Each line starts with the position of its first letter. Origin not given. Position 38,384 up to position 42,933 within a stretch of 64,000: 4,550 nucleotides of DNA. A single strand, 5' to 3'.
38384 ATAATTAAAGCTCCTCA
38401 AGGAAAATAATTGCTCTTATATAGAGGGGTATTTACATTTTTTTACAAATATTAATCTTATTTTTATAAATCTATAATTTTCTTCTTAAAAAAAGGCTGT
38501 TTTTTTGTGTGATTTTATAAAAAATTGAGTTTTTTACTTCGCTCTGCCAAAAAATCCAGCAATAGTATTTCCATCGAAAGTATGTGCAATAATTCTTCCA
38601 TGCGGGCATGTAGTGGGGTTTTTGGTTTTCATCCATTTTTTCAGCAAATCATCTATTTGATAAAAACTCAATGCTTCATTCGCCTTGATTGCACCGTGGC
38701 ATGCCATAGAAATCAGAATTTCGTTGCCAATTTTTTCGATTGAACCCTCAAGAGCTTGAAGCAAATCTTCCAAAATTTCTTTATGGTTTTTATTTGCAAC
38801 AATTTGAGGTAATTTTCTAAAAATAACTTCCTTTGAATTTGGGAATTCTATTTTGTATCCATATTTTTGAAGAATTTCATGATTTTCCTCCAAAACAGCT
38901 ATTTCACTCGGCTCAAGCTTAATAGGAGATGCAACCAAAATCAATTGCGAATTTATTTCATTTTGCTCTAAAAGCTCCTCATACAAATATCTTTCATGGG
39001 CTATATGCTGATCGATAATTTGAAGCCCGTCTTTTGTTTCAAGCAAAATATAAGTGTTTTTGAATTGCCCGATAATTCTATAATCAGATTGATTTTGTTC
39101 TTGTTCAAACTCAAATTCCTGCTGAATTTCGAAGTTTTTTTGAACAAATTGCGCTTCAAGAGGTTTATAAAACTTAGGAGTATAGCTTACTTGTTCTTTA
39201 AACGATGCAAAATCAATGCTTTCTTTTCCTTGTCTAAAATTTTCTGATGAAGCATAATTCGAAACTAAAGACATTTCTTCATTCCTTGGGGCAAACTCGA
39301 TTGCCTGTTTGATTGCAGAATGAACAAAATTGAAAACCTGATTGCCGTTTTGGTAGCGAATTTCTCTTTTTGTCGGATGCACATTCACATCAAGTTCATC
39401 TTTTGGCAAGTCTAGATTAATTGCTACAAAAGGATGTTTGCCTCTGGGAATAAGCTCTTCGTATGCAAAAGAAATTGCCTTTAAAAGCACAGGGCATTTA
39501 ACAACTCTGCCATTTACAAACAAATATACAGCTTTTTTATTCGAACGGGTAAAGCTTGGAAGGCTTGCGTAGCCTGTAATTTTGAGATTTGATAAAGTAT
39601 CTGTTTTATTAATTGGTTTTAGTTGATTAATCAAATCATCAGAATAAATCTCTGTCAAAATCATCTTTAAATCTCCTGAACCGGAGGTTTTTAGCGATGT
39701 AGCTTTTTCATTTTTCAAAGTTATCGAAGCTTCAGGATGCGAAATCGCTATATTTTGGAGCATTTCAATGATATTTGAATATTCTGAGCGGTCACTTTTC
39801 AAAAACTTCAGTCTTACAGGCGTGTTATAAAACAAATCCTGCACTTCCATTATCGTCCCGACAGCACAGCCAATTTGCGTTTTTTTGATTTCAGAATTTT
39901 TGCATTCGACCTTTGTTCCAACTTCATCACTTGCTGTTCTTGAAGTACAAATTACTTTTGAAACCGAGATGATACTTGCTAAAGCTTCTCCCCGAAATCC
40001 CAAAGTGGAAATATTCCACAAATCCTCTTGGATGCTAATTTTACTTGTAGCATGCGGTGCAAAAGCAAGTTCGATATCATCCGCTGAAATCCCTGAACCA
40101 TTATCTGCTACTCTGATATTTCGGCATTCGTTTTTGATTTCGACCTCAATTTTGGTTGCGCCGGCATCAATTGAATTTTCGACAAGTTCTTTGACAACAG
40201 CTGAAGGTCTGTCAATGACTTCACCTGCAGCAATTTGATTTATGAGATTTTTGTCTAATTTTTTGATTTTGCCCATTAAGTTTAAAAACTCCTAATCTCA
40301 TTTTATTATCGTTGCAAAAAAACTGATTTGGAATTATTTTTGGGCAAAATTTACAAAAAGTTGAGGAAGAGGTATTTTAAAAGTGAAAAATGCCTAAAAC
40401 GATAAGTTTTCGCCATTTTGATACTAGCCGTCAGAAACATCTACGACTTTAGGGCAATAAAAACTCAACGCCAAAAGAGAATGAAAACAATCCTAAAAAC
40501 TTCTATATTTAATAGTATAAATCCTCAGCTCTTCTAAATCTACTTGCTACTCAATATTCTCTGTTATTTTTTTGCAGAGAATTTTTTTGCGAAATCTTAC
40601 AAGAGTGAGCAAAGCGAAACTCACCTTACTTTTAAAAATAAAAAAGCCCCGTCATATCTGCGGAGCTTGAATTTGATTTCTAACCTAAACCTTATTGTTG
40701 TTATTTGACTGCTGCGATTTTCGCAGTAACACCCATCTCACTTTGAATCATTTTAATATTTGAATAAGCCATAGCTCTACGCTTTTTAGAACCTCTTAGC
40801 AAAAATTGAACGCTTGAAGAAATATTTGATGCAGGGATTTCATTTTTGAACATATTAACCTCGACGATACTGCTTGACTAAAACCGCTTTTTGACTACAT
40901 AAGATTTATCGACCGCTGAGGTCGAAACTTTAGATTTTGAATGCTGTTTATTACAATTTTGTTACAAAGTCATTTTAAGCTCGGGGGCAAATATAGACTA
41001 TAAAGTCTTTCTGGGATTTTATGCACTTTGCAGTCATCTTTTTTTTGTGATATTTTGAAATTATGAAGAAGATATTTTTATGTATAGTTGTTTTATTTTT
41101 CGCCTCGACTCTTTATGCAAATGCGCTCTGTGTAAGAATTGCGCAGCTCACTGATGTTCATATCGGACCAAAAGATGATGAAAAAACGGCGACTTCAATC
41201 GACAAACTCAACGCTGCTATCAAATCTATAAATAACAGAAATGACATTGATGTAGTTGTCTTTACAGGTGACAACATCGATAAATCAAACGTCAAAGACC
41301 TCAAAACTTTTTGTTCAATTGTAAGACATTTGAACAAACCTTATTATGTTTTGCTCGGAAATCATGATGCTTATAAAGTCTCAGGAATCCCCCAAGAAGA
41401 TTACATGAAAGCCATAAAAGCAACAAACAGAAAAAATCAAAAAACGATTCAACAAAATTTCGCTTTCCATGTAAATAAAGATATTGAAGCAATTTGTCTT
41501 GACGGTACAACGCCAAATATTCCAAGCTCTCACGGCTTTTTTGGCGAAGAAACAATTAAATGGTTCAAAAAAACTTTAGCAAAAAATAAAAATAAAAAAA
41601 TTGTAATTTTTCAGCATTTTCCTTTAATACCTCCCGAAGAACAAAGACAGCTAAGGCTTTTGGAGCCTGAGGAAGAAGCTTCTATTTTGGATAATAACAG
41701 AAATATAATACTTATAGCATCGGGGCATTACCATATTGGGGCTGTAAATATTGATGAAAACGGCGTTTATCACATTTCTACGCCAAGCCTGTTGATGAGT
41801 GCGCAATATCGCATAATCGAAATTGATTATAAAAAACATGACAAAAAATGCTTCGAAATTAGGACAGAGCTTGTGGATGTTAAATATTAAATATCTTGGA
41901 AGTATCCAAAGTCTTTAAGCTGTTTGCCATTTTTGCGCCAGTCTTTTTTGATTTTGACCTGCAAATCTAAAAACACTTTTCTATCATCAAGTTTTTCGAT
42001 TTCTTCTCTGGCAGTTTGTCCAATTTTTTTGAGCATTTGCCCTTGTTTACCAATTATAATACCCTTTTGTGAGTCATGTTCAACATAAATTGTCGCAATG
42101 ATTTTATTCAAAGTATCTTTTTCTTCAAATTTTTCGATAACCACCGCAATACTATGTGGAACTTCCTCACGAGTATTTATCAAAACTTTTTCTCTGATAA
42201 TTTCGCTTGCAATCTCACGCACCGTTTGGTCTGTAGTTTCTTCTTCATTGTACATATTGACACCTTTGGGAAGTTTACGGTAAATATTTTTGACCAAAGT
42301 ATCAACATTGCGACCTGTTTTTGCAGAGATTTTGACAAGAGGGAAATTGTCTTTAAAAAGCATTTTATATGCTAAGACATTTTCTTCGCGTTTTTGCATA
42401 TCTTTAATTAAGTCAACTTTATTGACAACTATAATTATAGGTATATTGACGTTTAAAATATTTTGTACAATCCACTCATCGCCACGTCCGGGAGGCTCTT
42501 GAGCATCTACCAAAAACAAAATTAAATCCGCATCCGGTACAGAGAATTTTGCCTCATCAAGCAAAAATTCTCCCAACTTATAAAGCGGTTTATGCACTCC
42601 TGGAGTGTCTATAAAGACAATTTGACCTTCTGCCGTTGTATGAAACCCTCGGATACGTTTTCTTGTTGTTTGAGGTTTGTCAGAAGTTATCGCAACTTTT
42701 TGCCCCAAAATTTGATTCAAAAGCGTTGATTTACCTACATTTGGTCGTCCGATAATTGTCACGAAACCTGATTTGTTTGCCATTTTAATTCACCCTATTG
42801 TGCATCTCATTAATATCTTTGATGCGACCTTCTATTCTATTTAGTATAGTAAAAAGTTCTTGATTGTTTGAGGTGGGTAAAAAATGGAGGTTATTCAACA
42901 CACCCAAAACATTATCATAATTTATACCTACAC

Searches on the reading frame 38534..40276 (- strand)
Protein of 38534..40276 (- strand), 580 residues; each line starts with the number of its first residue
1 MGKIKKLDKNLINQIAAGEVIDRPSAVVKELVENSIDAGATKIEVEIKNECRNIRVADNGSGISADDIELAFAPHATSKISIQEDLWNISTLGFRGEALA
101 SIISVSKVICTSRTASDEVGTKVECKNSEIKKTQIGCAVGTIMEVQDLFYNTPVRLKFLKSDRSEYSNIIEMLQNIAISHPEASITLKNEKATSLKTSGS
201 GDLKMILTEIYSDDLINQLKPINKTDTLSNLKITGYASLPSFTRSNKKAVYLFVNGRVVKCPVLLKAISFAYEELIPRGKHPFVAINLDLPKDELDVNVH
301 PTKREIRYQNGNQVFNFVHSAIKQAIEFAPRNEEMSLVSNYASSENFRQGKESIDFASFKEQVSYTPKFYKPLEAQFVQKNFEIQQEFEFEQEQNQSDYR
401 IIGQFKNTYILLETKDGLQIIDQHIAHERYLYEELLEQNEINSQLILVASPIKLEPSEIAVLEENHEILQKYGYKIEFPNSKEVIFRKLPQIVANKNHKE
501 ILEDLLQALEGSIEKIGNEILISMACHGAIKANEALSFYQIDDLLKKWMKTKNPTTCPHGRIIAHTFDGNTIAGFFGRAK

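Call 59: search_protein_families(library=pfam, proteins=[window:38534-40276:-], max_evalue=0.001)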
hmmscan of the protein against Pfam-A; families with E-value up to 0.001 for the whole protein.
window:38534-40276:- (580 aa): 4 families
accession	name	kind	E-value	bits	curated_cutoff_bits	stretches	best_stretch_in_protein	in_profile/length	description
PF01119.25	DNA_mis_repair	-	3.2e-33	114.3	26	1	208-326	2-118/119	DNA mismatch repair protein, C-terminal domain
PF08676.16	MutL_C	-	2.7e-32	111.8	25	1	402-536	1-142/142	MutL C terminal dimerisation domain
PF13589.12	HATPase_c_3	-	1.6e-13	51.3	25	1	26-125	5-105/137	Histidine kinase-, DNA gyrase B-, and HSP90-like ATPase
PF02518.31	HATPase_c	-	5e-09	37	26.4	1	22-77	4-63/111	Histidine kinase-, DNA gyrase B-, and HSP90-like ATPase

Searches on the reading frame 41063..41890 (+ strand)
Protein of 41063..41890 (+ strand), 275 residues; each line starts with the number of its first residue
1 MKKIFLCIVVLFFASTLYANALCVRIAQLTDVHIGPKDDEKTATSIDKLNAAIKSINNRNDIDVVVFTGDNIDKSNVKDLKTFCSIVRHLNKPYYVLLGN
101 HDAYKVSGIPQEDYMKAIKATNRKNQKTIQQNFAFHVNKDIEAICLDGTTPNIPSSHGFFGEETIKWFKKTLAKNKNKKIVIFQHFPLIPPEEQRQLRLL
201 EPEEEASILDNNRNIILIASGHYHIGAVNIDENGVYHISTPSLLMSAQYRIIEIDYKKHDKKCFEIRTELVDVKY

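Call 59: search_protein_families(library=pfam, proteins=[window:41063-41890:+], max_evalue=0.001)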
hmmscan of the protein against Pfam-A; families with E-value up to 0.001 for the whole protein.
window:41063-41890:+ (275 aa): 1 family
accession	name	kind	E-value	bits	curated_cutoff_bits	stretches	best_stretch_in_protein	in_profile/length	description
PF00149.33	Metallophos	-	1.6e-19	71.5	21.5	1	25-225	2-190/191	Calcineurin-like phosphoesterase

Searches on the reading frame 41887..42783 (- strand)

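Call 59: search_protein_families(library=pfam, proteins=[window:41887-42783:-], max_evalue=0.001)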
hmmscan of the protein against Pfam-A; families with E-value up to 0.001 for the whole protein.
window:41887-42783:- (298 aa): 12 families
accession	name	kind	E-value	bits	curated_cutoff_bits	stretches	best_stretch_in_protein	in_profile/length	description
PF01926.29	MMR_HSR1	-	3.8e-26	91.9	21.9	1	8-122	2-113/113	50S ribosome-binding GTPase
PF07650.23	KH_2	-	2e-21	76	22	1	207-283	1-78/78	KH domain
PF02421.24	FeoB_N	-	3.7e-15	56.2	27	1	8-167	3-156/156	Ferrous iron transport protein B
PF00009.33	GTP_EFTU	-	1.1e-14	54.9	26.5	1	8-172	6-187/188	Elongation factor Tu GTP binding domain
PF03193.22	RsgA_GTPase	-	2.4e-10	41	30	1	6-65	107-170/174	RsgA GTPase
PF00350.29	Dynamin_N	-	5.8e-09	36.6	27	1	8-41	1-34/168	Dynamin family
PF00071.28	Ras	-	6e-07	29.6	21.6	1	9-171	3-160/162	Ras family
PF16897.10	MMR_HSR1_Xtn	-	1e-05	25.9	35.2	1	112-171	54-104/106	C-terminal region of MMR_HSR1 domain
PF04548.22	AIG1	-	1.3e-05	25.1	27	1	9-64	4-60/212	AIG1 family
PF20720.3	nSTAND3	-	0.00044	20.4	27.2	0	3-32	15-44/155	Novel STAND NTPase 3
PF03308.22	MeaB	-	0.00068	19.2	23.1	0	112-201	170-265/273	Methylmalonyl Co-A mutase-associated GTPase MeaB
PF00025.27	Arf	-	0.00085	19.3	22.3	0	111-168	113-171/174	ADP-ribosylation factor family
